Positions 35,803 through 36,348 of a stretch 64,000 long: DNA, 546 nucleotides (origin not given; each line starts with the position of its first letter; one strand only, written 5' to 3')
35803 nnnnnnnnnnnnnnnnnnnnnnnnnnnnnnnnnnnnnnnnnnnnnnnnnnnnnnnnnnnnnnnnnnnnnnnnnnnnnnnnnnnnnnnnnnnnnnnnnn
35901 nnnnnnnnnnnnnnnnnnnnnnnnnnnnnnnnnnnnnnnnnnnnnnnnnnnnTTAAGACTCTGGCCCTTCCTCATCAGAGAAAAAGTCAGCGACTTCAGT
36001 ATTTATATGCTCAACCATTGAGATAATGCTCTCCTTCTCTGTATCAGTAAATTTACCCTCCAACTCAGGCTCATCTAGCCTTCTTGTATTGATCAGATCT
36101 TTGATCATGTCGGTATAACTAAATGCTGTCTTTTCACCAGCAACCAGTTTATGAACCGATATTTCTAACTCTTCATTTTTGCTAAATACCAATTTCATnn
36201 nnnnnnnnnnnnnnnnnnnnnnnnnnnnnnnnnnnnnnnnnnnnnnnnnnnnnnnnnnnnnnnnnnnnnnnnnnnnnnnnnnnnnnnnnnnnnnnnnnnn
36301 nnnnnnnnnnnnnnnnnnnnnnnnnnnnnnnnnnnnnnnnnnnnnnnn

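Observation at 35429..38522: Defense-like cargo (T5orf172 nuclease-like protein and PHP-ATPase Ppl-like protein) wedged between integrase and the island A right-hand repeat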

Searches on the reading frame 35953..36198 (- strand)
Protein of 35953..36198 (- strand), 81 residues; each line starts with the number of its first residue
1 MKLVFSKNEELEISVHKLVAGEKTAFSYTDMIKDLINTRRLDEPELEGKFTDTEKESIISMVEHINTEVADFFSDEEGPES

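Call 4: search_protein_families(library=pfam, proteins=[window:35953-36198:-], max_evalue=0.01)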
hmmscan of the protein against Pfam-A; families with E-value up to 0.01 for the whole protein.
window:35953-36198:- (81 aa): 0 families

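Call 5: search_protein_families(library=padloc, proteins=[window:35953-36198:-], max_evalue=0.01)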
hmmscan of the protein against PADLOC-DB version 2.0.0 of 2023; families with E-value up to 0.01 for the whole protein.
window:35953-36198:- (81 aa): 0 families

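Call 6: search_protein_families(library=ncbifam, proteins=[window:35953-36198:-], max_evalue=0.01)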
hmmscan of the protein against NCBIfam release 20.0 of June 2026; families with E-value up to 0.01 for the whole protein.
window:35953-36198:- (81 aa): 0 families

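Call 75: find_homologous_proteins(query=window:35953-36198:-, max_evalue=0.001)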
Query window:35953-36198:- (81 aa): 20 proteins with E <= 0.001 among 20 candidates.
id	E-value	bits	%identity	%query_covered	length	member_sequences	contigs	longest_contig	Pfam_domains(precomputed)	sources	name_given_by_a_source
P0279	3.5e-44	165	100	100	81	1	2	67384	-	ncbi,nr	ncbi:MAG: hypothetical protein PHW63_00590 [Alphaproteobacteria bacterium]|nr:hypothetical protein [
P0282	4.4e-25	104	71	94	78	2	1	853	-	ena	-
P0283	6.5e-25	104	68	99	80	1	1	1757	-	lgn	-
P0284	9.3e-25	103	69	96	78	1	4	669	-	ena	-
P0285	8.5e-24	100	65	99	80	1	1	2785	-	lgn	-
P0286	7.1e-23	98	65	95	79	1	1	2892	-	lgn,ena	-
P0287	7.7e-23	97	65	96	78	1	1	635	-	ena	-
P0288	2.2e-21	93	64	99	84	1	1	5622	-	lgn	-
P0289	3.5e-21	92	62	95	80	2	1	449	-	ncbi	-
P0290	5.9e-21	91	64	95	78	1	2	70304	-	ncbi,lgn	-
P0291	7.8e-21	91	59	96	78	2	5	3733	-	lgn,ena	-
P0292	1.0e-20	91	61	95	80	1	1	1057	-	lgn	-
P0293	1.4e-20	90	59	96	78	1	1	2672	-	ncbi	-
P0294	1.6e-20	90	58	96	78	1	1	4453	-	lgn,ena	-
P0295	9.9e-20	88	56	96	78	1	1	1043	-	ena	-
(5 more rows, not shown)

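Call 78: search_protein_families(library=phrogs, proteins=[window:35953-36198:-], max_evalue=0.01)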
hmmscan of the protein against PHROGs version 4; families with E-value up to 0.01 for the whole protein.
window:35953-36198:- (81 aa): 0 families

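Call 84: predict_structure(alignment_id=A5)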
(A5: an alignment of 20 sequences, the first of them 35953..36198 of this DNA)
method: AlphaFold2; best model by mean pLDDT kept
length: 81 residues; sequences in the alignment: 20
mean_pLDDT: 88.6   pTM: 0.70
mean pLDDT of the five models: 88.6, 88.2, 88.0, 87.9, 87.6
residues with pLDDT >= 90: 58; 70-90: 17; 50-70: 3; < 50: 3
segments of 3 or more residues with pLDDT < 50: 79-81
pLDDT, mean of each block of 10 residues (from residue 1): 93 91 90 90 94 95 93 69 39
secondary structure, 60 per line:
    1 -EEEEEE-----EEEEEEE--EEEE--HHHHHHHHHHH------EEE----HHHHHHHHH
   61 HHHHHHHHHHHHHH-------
elements in order: E2-7 E13-19 E22-25 H28-38 E45-47 H52-74

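Call 88: fold_search(model_id=the predicted structure, library=pdb)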
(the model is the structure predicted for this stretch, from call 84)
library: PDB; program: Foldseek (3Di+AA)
matches with E <= 10: 181; with E <= 0.001: 0
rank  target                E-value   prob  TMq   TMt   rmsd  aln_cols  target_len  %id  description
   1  6ist_A                3.8e-01  0.38  0.39  0.43   6.6        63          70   13  Crystal structure of a wild type endolysin LysIME-EF1 (released 2019-11-20)
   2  7kwt_B                4.1e-01  0.30  0.31  0.37   8.1        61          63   10  X-ray Crystal Structure of PlyCB Mutant Y28H (released 2021-04-07)
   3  7kwy_B                4.4e-01  0.28  0.31  0.37   8.2        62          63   10  X-ray Crystal Structure of PlyCB Mutant R66K (released 2021-04-07)
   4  7kwt_A                7.1e-01  0.21  0.31  0.36   8.2        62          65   10  X-ray Crystal Structure of PlyCB Mutant Y28H (released 2021-04-07)
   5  3do9_C                7.6e-01  0.21  0.39  0.23  15.0        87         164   17  Crystal structure of protein ba1542 from bacillus anthracis str.ames (released 2008-09-02)
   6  8h8d_A                7.6e-01  0.08  0.28  0.08  25.8        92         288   15  Structure of Xenopus tropicalis acid-sensitive outwardly rectifying channel ASOR trimer bound with tRNA (intermediate  (released 2024-05-01)
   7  6s84_C                7.6e-01  0.07  0.21  0.12  12.4        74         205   11  TsaBDE complex from Thermotoga maritima (released 2019-07-17)
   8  8h8d_B                9.3e-01  0.08  0.28  0.08  26.7        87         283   15  Structure of Xenopus tropicalis acid-sensitive outwardly rectifying channel ASOR trimer bound with tRNA (intermediate  (released 2024-05-01)
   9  8fru_k                9.9e-01  0.15  0.29  0.31   6.5        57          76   10  60S subunit of the Giardia lamblia 80S ribosome (released 2024-01-31)
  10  4oky                  1.2e+00  0.13  0.38  0.12  12.8        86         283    7  Crystal structure of PvuRts1I, a 5-hydroxymethylcytosine DNA restriction endonuclease (released 2014-09-10)
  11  6ist_C                1.3e+00  0.20  0.39  0.18   6.6        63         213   13  Crystal structure of a wild type endolysin LysIME-EF1 (released 2019-11-20)
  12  8p9r_B                1.3e+00  0.13  0.33  0.35   5.3        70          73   11  Structure of the periplasmic domain of ExbD from E. coli in complex with TonB (released 2023-09-06)
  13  4f88_O                1.4e+00  0.13  0.31  0.36   7.5        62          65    8  X-ray Crystal Structure of PlyC (released 2012-07-25)
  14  8vgd_B                1.5e+00  0.08  0.28  0.29   5.6        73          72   11  Complex of ExbD with D-box peptide: Tetragonal form (released 2024-02-14)
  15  3d2e_C                1.5e+00  0.06  0.25  0.05   9.7        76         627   21  Crystal structure of a complex of Sse1p and Hsp70, Selenomethionine-labeled crystals (released 2008-06-17)
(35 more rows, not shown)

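Call 89: fold_search(model_id=the predicted structure, library=viral)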
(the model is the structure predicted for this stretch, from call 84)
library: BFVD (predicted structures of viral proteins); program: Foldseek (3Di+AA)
matches with E <= 10: 418; with E <= 0.001: 0
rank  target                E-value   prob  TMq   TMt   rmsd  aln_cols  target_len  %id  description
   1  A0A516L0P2            6.6e-02  0.54  0.36  0.26   7.2        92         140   12  (no name in the UniProt tables at hand)
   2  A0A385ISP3            1.1e-01  0.80  0.35  0.51   4.8        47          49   19  Uncharacterized protein [Clostridium phage susfortuna]
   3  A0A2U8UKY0            1.7e-01  0.12  0.19  0.18  10.6        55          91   13  (no name in the UniProt tables at hand)
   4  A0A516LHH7            2.1e-01  0.25  0.27  0.35   5.5        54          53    9  (no name in the UniProt tables at hand)
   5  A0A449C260            2.6e-01  0.23  0.30  0.26  12.4        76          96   12  (no name in the UniProt tables at hand)
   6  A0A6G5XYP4            2.6e-01  0.15  0.25  0.24  10.6        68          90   16  (no name in the UniProt tables at hand)
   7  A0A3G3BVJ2            3.6e-01  0.51  0.34  0.54   3.6        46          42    6  Uncharacterized protein [Bacillus phage vB_BcoS-136]
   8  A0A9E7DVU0            4.1e-01  0.35  0.39  0.16   7.5        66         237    9  (no name in the UniProt tables at hand)
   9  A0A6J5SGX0            4.4e-01  0.18  0.22  0.29  10.2        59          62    8  Uncharacterized protein [uncultured Caudovirales phage]
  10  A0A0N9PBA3            4.7e-01  0.30  0.35  0.13  11.9        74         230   12  (no name in the UniProt tables at hand)
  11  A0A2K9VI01            4.7e-01  0.15  0.22  0.08   7.4        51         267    6  Uncharacterized protein [Pseudomonas phage Littlefix]
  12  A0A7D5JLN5            5.1e-01  0.15  0.26  0.05   8.6        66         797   11  (no name in the UniProt tables at hand)
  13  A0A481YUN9            5.4e-01  0.10  0.29  0.23  19.6        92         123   15  Uncharacterized protein [Marseillevirus LCMAC102]
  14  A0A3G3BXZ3            5.8e-01  0.20  0.30  0.38   7.6        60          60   15  (no name in the UniProt tables at hand)
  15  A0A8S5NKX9            5.8e-01  0.18  0.35  0.09  11.7        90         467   13  lysozyme [Siphoviridae sp. ctK0l2]
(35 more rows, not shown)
